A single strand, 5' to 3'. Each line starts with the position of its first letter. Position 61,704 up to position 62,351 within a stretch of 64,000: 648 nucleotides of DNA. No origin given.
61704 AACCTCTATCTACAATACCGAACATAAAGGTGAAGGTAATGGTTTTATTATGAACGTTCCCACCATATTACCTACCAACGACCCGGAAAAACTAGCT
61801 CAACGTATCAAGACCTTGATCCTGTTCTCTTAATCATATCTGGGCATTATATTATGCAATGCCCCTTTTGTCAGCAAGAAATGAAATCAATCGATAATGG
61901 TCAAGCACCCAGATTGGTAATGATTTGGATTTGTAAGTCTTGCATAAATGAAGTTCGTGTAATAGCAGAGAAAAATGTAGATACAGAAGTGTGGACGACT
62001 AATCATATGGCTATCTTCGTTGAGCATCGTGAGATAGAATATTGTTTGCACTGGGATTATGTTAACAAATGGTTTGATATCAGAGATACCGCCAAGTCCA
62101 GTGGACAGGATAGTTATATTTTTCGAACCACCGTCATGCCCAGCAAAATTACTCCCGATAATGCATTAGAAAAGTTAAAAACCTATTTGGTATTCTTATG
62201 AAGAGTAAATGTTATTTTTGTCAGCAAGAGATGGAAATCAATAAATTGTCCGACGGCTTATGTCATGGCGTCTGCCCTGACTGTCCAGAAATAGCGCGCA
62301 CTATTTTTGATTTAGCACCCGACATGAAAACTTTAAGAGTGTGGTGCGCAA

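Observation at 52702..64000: Array of at least 17 hypervariable Zn-ribbon proteins sharing a register-fixed C-terminal tag: candidate adaptor/targeting system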

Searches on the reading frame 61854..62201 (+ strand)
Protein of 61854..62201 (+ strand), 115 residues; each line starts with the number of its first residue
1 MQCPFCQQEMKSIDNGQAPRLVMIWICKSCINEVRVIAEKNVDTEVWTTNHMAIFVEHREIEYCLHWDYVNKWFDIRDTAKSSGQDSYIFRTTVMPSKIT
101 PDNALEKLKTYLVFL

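Call 3: search_protein_families(library=pfam, max_evalue=0.1, proteins=[window:61854-62201:+])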
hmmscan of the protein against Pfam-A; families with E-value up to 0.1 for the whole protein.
window:61854-62201:+ (115 aa): 3 families
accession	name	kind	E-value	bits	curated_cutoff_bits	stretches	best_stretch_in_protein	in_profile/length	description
PF13453.11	Zn_ribbon_TFIIB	-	0.0046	16.8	22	1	2-30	1-25/41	Transcription factor zinc-finger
PF06170.17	DUF983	-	0.0066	17.2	22.6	1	2-54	10-60/85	Protein of unknown function (DUF983)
PF15597.11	Imm59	-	0.089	13.7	26.9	0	34-85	4-56/100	Immunity protein 59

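Call 4: search_protein_families(library=phrogs, max_evalue=0.1, proteins=[window:61854-62201:+])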
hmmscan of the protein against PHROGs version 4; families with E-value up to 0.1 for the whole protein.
window:61854-62201:+ (115 aa): 1 family
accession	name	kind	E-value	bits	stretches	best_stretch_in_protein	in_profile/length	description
phrog_1825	-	other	0.025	16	1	25-81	23-79/81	DNA methyltransferase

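Call 24: search_protein_representatives(alignment_id=A3)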
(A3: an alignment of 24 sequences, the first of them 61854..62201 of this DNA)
Query: 24 sequences, 121 profile positions. Proteins with E-value up to 0.001 (for the whole library): 622; up to 1e-10: 141; up to 1e-30: 0. The best 150 are listed.
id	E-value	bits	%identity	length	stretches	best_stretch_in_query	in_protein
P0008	3.2e-30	121.8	-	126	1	1-121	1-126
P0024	5.1e-24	101.7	-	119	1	5-121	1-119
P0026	1.0e-22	97.5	-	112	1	1-121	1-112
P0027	4.8e-20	88.9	-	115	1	1-121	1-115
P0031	7.2e-20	88.3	-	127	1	1-121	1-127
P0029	7.5e-20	88.3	-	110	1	1-121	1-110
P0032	7.0e-19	85.2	-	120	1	1-121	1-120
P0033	5.7e-18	82.2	-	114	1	5-120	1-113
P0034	1.1e-17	81.3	-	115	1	5-121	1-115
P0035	2.3e-17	80.2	-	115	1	1-121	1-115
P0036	6.0e-17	78.9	-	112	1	1-121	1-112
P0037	6.1e-17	78.9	-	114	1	1-121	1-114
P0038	1.3e-16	77.9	-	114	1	1-121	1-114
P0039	1.6e-16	77.5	-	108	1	1-121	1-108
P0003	1.6e-16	77.5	-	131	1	5-121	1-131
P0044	6.4e-15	72.4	-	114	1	1-121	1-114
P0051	1.7e-14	71.0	-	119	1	1-121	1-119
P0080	5.2e-13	66.2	-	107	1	3-121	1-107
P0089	9.7e-13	65.3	-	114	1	1-121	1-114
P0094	1.4e-12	64.8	-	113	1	1-121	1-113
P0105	3.2e-12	63.7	-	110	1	1-121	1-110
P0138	2.4e-11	60.8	-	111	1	1-121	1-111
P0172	1.4e-10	58.3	-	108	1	3-121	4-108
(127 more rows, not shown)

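Call 26: search_protein_families(library=pfam, max_evalue=1, proteins=[P0094, P0089, P0172, P0051, P0044, P0105, P0138, P0080])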
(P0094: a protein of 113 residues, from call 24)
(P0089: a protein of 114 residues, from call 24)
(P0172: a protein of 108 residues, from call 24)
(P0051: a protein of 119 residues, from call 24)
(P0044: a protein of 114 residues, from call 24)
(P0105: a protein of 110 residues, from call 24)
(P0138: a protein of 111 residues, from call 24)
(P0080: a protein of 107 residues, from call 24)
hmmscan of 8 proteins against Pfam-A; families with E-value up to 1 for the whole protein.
P0094 (113 aa): 1 family
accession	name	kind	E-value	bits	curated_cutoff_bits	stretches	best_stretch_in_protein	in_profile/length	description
PF03966.22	Trm112p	-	0.034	14.5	22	1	5-33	8-18/40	Trm112p-like protein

P0089 (114 aa): 0 families

P0172 (108 aa): 2 families
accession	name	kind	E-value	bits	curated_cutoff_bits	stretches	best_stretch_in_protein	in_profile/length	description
PF22795.1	DUF4796_N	-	0.013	15.7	27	1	2-14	16-28/29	DUF4796 N-terminal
PF24451.1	DUF7567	-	0.027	14.8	27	1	6-86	17-97/131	Family of unknown function (DUF7567)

P0051 (119 aa): 3 families
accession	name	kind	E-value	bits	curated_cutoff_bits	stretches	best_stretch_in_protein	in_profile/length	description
PF04267.17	SoxD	-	0.0036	17.8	27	0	5-25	2-22/82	Sarcosine oxidase, delta subunit family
PF22795.1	DUF4796_N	-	0.069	13.4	27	1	2-14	17-29/29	DUF4796 N-terminal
PF05810.19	NinF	-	0.071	13.5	27.5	0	6-14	1-9/25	NinF protein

P0044 (114 aa): 0 families

P0105 (110 aa): 1 family
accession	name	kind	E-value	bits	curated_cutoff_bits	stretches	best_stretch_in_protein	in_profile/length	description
PF23545.1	Zn_ribbon_HMPTM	-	0.084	12.9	27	1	7-34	9-36/45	HMPTM N-terminal zinc ribbon domain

P0138 (111 aa): 0 families

P0080 (107 aa): 2 families
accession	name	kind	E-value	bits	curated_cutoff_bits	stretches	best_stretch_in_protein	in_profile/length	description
PF14169.11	YdjO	-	0.047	13.9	27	1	4-20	41-57/59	Cold-inducible protein YdjO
PF21349.2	RUBY_RBDX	-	0.4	10.6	26.5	1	1-11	15-25/30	Rubrerythrin, rubredoxin-like domain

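Call 27: search_protein_families(library=ncbifam, max_evalue=1, proteins=[P0094, P0089, P0172, P0051, P0044, P0105, P0138, P0080])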
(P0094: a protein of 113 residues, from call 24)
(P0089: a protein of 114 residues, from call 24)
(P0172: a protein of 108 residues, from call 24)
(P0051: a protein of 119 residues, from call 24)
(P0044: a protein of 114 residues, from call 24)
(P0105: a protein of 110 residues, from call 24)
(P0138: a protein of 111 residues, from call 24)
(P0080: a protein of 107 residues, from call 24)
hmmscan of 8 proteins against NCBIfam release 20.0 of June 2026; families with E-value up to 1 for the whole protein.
P0094 (113 aa): 0 families

P0089 (114 aa): 0 families

P0172 (108 aa): 0 families

P0051 (119 aa): 1 family
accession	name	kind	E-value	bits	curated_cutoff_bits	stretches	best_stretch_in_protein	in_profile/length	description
TIGR01374.1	soxD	subfamily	0.006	16.8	116.5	0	61-82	36-57/83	sarcosine oxidase subunit delta family protein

P0044 (114 aa): 0 families

P0105 (110 aa): 1 family
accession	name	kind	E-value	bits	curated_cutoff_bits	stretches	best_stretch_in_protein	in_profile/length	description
TIGR00515.1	accD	equivalog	0.053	12.8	317.45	1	6-35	28-55/285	acetyl-CoA carboxylase, carboxyltransferase subunit beta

P0138 (111 aa): 0 families

P0080 (107 aa): 0 families

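Call 28: list_cluster_members(proteins=[P0094, P0089, P0172, P0051, P0044, P0105, P0138, P0080, P0032, P0036])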
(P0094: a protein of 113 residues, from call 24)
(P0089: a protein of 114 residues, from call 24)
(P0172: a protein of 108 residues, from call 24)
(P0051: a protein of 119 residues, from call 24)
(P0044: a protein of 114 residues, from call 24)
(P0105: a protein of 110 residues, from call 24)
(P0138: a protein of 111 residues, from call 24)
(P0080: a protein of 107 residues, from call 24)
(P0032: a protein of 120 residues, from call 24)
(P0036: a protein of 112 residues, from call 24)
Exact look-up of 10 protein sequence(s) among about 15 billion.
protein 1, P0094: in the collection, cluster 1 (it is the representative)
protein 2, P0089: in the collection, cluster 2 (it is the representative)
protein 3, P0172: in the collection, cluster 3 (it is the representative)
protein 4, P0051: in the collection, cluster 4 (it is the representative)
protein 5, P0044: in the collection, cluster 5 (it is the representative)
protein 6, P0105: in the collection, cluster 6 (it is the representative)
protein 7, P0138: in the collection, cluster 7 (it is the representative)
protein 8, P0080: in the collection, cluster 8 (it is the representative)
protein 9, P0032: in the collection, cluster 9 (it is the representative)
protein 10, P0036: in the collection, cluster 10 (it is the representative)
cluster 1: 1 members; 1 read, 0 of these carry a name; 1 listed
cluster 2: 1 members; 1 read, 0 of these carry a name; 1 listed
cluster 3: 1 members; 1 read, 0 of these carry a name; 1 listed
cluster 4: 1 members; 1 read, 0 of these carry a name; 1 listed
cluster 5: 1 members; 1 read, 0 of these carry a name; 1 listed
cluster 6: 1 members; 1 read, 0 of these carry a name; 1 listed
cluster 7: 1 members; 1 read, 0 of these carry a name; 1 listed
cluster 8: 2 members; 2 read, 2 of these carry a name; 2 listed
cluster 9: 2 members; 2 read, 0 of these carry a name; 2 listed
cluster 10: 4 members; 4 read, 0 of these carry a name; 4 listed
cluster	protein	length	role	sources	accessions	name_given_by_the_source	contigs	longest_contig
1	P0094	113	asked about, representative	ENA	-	-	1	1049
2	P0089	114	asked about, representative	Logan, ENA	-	-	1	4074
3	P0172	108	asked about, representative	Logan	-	-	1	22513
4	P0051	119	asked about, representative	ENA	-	-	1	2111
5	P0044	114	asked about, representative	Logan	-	-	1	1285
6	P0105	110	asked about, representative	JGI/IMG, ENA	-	-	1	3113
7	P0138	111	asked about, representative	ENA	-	-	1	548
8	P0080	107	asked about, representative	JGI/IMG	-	hypothetical protein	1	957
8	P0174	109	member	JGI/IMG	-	hypothetical protein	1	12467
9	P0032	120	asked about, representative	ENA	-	-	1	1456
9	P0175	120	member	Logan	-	-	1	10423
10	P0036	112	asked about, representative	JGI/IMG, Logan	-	-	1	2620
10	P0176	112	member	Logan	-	-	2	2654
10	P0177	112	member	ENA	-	-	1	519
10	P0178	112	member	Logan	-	-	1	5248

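Call 32: search_dna_similar(query=P0094, collection=phages, mode=protein, max_evalue=10, max_rows=15)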
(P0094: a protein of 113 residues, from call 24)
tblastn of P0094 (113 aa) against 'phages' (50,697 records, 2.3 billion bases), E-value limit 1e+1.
Records with a match: 3; places in all: 3; records where one place covers at least 80% of the query: 0.
Best place of each record, by identity: <60% 3.
By first word of the organism name: Acinetobacter 2; Citromicrobium 1.
By host as written in the record: Acinetobacter baumannii 2; Citromicrobium bathyomarinum JL1366 1.
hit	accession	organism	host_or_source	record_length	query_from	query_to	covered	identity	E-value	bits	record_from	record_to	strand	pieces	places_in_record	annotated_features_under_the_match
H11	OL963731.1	Citromicrobium phage vB_CbaS-RXM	Citromicrobium bathyomarinum JL1366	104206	1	56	50%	28.6%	3e+0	33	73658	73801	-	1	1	NAD-dependent DNA ligase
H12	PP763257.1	Acinetobacter phage Ab5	Acinetobacter baumannii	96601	59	110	46%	26.9%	4e+0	32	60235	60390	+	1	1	hypothetical protein | exonuclease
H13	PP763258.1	Acinetobacter phage Ab7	Acinetobacter baumannii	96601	59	110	46%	26.9%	4e+0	32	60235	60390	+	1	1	hypothetical protein | exonuclease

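Call 36: find_related_loci(query=A5, collection=viral_contigs, flank=10000)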
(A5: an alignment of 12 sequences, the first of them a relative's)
Query A5 (113 aa) in viral_contigs; peptide patterns used: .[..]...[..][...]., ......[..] (x = any residue, [..] = any of these).
314 stretches matched a pattern; 9 encode a relative of the query (tblastn E <= 1e-3); 9 distinct loci.
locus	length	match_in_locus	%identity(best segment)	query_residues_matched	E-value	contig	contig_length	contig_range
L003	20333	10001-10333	41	1-112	1e-22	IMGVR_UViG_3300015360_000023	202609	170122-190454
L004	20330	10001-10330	36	1-113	5e-20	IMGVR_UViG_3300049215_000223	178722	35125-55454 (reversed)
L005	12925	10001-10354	35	1-113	1e-18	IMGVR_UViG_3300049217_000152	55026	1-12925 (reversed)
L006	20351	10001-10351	33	1-113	8e-14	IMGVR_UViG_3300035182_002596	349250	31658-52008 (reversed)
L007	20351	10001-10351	33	1-113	8e-14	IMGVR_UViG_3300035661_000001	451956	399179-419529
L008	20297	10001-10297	38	7-113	1e-12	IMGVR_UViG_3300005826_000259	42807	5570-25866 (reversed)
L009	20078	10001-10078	62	88-113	2e-6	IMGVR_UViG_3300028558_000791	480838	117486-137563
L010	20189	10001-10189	40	37-113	3e-6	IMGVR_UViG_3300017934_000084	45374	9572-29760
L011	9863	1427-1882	64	88-113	3e-5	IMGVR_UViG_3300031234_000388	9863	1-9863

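Call 37: find_related_loci(query=A5, collection=genome_contigs, flank=8000)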
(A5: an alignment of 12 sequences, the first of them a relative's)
Query A5 (113 aa) in genome_contigs; peptide patterns used: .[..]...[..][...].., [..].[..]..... (x = any residue, [..] = any of these).
229 stretches matched a pattern; 1 encode a relative of the query (tblastn E <= 1e-3); 1 distinct loci.
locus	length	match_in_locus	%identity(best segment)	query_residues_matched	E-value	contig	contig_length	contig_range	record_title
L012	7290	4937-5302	27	1-113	3e-10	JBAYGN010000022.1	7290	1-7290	MAG: Candidatus Paceibacterota bacterium isolate SO_2016_GW1_126 scaffold19412_OW334_2016, whole genome shotgun sequence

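Call 85: search_protein_families(library=phrogs, max_evalue=0.01, proteins=[P0094, P0089, P0172, P0051, P0044, P0105])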
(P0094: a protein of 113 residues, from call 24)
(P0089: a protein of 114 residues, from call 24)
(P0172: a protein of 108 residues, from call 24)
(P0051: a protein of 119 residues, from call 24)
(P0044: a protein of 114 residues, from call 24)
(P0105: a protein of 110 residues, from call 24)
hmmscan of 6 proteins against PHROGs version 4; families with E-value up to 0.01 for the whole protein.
P0094 (113 aa): 0 families

P0089 (114 aa): 0 families

P0172 (108 aa): 0 families

P0051 (119 aa): 0 families

P0044 (114 aa): 0 families

P0105 (110 aa): 0 families
